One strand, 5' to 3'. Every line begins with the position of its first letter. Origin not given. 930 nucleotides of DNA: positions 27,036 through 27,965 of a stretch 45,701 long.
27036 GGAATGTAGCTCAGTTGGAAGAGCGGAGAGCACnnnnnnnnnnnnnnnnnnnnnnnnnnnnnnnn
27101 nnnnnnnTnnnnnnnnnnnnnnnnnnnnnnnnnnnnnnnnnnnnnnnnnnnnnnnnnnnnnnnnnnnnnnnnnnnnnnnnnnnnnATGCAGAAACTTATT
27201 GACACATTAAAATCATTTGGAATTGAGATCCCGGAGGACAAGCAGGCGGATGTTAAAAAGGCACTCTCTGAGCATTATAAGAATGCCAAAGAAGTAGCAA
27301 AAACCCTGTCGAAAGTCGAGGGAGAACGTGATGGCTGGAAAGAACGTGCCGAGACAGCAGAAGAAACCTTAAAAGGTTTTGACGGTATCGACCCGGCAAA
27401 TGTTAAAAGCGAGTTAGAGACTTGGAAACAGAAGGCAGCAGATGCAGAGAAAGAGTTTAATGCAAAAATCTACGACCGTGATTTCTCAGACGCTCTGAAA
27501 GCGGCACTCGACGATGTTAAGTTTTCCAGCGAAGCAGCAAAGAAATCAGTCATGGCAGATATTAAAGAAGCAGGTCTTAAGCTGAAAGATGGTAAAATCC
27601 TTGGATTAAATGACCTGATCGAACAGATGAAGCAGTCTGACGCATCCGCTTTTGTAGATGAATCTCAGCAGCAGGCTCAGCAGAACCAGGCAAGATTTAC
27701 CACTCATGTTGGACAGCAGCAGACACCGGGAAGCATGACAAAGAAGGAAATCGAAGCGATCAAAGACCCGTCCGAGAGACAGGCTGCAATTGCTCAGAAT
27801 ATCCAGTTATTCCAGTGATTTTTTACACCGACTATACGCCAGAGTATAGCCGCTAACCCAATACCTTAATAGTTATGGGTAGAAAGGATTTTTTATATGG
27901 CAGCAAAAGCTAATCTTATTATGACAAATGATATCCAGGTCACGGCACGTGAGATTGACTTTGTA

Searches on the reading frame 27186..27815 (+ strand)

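Call 78: search_protein_families(library=phrogs, proteins=[window:27186-27815:+], max_evalue=0.001)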
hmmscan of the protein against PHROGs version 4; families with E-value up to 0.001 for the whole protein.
window:27186-27815:+ (210 aa): 1 family
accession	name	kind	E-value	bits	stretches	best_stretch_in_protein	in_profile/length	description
phrog_194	-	head and packaging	5e-23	83.4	1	8-204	26-223/335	head scaffolding protein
